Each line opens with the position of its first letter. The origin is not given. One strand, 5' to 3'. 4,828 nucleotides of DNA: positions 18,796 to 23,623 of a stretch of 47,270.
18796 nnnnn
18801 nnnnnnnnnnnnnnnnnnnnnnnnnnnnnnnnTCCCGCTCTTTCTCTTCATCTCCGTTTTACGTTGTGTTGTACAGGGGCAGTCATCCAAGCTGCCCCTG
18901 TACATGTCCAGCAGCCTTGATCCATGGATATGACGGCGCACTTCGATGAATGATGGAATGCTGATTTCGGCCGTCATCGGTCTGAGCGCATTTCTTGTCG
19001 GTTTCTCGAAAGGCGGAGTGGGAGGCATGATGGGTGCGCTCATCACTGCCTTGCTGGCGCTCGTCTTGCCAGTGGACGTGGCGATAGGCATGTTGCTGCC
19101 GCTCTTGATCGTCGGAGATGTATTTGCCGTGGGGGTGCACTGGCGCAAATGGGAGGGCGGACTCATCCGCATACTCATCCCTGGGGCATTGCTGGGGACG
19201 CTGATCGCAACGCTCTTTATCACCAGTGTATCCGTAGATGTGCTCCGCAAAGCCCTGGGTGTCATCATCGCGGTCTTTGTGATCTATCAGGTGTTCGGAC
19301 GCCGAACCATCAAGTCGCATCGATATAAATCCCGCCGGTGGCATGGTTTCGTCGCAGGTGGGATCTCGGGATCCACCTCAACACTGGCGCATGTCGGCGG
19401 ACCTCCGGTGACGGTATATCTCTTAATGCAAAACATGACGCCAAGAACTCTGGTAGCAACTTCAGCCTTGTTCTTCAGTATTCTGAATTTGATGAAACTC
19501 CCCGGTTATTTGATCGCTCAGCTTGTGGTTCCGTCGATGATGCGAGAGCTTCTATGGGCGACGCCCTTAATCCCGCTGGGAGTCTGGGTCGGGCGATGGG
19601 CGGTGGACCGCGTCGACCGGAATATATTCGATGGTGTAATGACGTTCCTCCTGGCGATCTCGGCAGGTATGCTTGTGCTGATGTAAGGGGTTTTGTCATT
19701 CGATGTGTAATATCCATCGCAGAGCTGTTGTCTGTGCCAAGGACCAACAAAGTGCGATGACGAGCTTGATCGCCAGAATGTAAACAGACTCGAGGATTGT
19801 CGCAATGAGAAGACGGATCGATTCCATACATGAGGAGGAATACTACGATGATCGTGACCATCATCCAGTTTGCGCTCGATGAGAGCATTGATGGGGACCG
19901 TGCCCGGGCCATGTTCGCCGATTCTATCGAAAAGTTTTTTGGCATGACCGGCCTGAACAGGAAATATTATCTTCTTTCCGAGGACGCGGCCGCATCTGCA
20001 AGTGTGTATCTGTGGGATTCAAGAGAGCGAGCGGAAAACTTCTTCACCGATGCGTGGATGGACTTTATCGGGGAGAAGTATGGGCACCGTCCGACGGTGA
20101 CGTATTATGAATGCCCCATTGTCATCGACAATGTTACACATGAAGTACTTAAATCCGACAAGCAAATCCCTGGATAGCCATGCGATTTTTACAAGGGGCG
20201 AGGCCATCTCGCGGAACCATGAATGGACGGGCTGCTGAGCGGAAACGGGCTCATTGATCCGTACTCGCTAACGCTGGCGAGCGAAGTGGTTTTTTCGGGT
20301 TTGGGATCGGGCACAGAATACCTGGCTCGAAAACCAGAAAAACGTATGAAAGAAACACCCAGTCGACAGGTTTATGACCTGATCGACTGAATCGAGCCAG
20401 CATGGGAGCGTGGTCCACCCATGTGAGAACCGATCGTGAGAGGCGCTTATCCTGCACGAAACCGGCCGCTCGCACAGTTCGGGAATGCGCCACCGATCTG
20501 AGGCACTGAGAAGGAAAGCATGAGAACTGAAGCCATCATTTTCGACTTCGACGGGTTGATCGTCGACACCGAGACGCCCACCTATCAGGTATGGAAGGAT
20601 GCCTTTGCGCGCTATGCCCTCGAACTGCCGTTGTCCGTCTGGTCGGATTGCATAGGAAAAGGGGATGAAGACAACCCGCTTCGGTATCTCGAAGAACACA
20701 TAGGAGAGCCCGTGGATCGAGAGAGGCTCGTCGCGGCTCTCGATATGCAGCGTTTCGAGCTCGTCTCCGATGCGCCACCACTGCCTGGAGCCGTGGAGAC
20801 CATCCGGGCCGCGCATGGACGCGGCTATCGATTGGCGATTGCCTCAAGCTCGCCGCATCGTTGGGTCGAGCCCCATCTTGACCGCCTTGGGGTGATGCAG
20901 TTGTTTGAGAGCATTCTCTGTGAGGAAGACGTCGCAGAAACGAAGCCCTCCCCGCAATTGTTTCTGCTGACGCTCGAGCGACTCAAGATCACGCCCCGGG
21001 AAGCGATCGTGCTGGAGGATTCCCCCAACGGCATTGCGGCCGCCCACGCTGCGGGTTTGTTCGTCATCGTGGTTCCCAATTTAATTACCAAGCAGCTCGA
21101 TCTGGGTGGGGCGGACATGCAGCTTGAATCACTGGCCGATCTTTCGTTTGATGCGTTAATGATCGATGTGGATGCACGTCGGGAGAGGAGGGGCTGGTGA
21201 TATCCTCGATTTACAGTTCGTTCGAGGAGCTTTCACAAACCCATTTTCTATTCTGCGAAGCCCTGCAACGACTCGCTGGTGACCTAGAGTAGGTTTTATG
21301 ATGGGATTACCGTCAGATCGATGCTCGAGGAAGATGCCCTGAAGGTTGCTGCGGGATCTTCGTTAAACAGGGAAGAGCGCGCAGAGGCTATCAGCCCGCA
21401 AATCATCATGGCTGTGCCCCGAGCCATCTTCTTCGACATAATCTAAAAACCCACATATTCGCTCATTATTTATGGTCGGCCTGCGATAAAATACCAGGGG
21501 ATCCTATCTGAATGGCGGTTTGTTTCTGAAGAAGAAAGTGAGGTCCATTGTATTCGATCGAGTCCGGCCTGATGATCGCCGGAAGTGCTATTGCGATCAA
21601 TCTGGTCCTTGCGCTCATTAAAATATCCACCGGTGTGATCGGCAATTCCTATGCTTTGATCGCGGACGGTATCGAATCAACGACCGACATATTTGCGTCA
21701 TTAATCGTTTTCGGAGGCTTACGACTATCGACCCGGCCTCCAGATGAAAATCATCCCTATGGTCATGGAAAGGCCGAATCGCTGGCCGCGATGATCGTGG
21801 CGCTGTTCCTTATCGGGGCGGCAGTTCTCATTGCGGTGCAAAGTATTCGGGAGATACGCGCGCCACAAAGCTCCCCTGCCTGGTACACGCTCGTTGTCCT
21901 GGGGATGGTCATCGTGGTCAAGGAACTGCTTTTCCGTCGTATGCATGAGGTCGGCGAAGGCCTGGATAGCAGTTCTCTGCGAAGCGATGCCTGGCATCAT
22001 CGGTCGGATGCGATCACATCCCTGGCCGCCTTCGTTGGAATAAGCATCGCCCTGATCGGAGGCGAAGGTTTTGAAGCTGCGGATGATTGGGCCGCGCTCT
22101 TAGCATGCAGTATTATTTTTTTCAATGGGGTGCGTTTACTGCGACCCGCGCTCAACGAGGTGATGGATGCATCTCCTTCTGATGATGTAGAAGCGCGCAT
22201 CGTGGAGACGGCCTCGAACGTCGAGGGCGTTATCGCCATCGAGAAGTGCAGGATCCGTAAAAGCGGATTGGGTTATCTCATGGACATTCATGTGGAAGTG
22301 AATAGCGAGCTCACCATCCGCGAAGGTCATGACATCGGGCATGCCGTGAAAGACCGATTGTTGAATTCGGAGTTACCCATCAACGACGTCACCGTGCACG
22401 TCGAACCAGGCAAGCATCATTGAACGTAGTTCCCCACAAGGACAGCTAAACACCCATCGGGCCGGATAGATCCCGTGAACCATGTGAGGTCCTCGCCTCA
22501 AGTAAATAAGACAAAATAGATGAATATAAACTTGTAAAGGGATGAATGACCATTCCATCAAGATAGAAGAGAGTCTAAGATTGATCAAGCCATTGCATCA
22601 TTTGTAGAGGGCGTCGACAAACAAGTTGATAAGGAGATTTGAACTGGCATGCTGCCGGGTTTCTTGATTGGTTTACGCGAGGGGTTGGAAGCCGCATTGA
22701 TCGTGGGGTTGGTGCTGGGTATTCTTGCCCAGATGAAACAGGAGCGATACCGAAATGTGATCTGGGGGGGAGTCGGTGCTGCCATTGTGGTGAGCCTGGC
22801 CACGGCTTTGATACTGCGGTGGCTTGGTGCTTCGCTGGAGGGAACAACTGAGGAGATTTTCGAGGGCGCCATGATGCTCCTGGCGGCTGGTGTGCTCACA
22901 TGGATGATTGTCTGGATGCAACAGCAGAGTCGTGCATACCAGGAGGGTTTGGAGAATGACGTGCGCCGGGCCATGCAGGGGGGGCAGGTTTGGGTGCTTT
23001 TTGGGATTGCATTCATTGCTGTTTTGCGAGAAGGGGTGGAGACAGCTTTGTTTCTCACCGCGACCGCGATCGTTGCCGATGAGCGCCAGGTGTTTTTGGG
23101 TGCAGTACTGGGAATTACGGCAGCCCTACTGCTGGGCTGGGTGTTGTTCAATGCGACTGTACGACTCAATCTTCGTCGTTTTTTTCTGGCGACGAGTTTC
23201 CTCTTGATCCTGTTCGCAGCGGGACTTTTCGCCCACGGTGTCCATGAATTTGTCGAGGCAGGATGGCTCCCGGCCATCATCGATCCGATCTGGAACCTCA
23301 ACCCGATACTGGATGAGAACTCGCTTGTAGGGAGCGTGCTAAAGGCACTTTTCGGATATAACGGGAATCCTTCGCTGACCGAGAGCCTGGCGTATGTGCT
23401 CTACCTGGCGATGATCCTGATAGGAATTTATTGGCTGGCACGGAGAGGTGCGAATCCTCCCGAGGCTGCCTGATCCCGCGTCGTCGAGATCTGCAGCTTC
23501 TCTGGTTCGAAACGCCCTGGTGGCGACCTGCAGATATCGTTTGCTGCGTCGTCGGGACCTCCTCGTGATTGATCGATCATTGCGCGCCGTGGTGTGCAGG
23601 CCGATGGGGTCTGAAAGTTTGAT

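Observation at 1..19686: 19-gene single-strand catabolic super-operon mixing iol-like, ula-like, acid-sugar and Mo-hydroxylase modules; no described pathway fits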

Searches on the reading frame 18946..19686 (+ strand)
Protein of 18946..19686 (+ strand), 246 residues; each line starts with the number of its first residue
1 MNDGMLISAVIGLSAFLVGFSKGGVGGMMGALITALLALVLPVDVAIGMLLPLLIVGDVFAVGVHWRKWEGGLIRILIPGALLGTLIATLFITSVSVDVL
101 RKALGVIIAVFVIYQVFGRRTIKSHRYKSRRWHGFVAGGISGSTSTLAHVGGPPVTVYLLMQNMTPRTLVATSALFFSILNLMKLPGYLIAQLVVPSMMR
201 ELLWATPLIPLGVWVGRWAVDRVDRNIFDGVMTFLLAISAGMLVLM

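Call 4: search_protein_families(library=pfam, proteins=[window:18946-19686:+])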
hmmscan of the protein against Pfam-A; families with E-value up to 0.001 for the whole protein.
window:18946-19686:+ (246 aa): 1 family
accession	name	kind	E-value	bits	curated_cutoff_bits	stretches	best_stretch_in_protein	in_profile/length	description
PF01925.25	TauE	-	5.7e-31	108.4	32.6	1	13-241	3-235/237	Sulfite exporter TauE/SafE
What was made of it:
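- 18946..19686 (+): TauE/SafE-family (DUF81) anion exporter, loosely associated with the cluster. PF01925 (call 4).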

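Call 6: search_protein_families(library=ncbifam, proteins=[window:18946-19686:+], max_evalue=0.00001)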
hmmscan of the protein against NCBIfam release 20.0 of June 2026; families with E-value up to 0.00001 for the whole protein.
window:18946-19686:+ (246 aa): 0 families

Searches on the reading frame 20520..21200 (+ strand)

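Call 4: search_protein_families(library=pfam, proteins=[window:20520-21200:+])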
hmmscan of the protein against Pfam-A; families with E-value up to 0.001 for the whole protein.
window:20520-21200:+ (226 aa): 4 families
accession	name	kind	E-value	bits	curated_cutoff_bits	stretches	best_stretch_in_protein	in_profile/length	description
PF13419.12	HAD_2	-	6.8e-34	118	23.8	1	6-185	1-178/178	Haloacid dehalogenase-like hydrolase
PF00702.32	Hydrolase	-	4.2e-31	109.3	26.4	1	4-179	2-191/191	haloacid dehalogenase-like hydrolase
PF12710.13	HAD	-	9.4e-11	42.9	27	1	6-136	1-131/189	haloacid dehalogenase-like hydrolase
PF13242.12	Hydrolase_like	-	0.00021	21.6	22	1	142-196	4-59/75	HAD-hyrolase-like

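Call 6: search_protein_families(library=ncbifam, proteins=[window:20520-21200:+], max_evalue=0.00001)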
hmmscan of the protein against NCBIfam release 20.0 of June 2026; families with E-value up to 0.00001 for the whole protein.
window:20520-21200:+ (226 aa): 29 families (the best 25 are shown)
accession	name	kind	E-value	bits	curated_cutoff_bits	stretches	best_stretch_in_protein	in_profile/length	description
TIGR02009.1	PGMB-YQAB-SF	subfamily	6.4e-28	98.2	153.35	1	4-185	2-186/186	beta-phosphoglucomutase family hydrolase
NF008087.0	PRK10826.1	equivalog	7.9e-26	91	191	1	3-210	7-217/222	hexitol phosphatase HxpB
TIGR01990.1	bPGM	equivalog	5e-22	78.8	189.4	1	4-185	2-186/187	beta-phosphoglucomutase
NF008000.0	PRK10725.1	equivalog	2.7e-21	76.5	215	1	3-185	5-185/188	fructose-1-phosphate/6-phosphogluconate phosphatase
TIGR01509.1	HAD-SF-IA-v3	subfamily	6.4e-21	75.1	29.4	1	84-185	63-154/154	HAD-IA family hydrolase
NF009695.0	PRK13222.1-2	equivalog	2.7e-20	72.8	225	1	3-186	6-194/226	phosphoglycolate phosphatase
NF046057.1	bifunc_MtlD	equivalog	9.6e-19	67.2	800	1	4-187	8-193/683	bifunctional mannitol-1-phosphate dehydrogenase/phosphatase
TIGR01449.2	PGP_bact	equivalog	1.6e-18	67.1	180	1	6-208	1-209/213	phosphoglycolate phosphatase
NF053653.1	InDiPhoBT2121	equivalog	1.9e-17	63.6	245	1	4-208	2-211/216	inorganic diphosphatase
NF009694.0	PRK13222.1-1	equivalog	3.5e-17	62.5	415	1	89-207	114-234/252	phosphoglycolate phosphatase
TIGR02253.1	CTE7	subfamily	1.1e-16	61.3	169.75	1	87-207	95-219/221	TIGR02253 family HAD-type hydrolase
NF009804.0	PRK13288.1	equivalog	5e-15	55.5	218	1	2-189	2-185/215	pyrophosphatase PpaX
NF008610.0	PRK11587.1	equivalog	8.3e-15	54.7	282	1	1-211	1-206/219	sugar phosphatase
NF009697.0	PRK13222.1-4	equivalog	1.6e-14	53.8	327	1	5-183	9-191/232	phosphoglycolate phosphatase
TIGR01454.1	AHBA_synth_RP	hypoth_equivalog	2.1e-12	47.2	246.65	1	78-181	67-170/205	AHBA synthesis associated protein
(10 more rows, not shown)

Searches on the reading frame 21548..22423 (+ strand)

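Call 4: search_protein_families(library=pfam, proteins=[window:21548-22423:+])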
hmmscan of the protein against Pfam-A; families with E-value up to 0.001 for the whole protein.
window:21548-22423:+ (291 aa): 2 families
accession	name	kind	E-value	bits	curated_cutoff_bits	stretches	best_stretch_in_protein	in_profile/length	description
PF01545.26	Cation_efflux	-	1.9e-45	155.5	26.6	1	14-204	4-196/198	Cation efflux family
PF16916.11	ZT_dimer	-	4.4e-20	71.9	26.7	1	210-287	1-77/78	Dimerisation domain of Zinc Transporter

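Call 6: search_protein_families(library=ncbifam, proteins=[window:21548-22423:+], max_evalue=0.00001)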
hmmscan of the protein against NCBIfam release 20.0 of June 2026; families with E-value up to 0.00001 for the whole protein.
window:21548-22423:+ (291 aa): 10 families
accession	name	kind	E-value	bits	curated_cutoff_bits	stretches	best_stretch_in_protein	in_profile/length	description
TIGR01297.1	CDF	superfamily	5.1e-72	242.5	82.35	1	14-289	8-284/285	cation diffusion facilitator family transporter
NF033616.1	CDF_MamB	equivalog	4.8e-51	173.9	350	1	14-287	12-283/284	magnetosome biogenesis CDF transporter MamB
NF033615.1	CDF_MamM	equivalog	1.4e-46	159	350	1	9-287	10-288/290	magnetosome biogenesis CDF transporter MamM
NF050169.1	CatEfflxFieF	equivalog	1e-43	149.6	420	1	13-287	10-281/282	cation efflux pump FieF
NF007064.0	PRK09509.1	equivalog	4.6e-40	137.5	447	1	11-287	13-286/300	CDF family cation-efflux transporter FieF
NF052621.1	MngEfTpMntE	equivalog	6.1e-39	134.2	500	1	11-288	6-282/293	manganese efflux transporter MntE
NF040994.1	MamV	equivalog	3.2e-35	121.7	500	1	18-285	21-285/319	CDF transporter MamV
NF052602.1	Zn_efflux_Cdf31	equivalog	7.2e-25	88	460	1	15-289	14-291/299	CDF family zinc efflux transporter Cdf31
NF002923.0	PRK03557.1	equivalog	1.9e-19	70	408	1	14-254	24-262/313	CDF family zinc transporter ZitB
NF033827.1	CDF_efflux_DmeF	equivalog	6.2e-11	42.2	250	1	15-109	22-117/309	CDF family Co(II)/Ni(II) efflux transporter DmeF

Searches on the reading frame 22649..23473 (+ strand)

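Call 33: search_protein_families(library=pfam, proteins=[window:22649-23473:+])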
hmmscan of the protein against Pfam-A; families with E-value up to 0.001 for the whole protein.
window:22649-23473:+ (274 aa): 1 family
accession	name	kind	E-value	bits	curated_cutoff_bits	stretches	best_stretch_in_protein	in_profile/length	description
PF03239.20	FTR1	-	1.6e-52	179.1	25.3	1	1-260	1-263/284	Iron permease FTR1 family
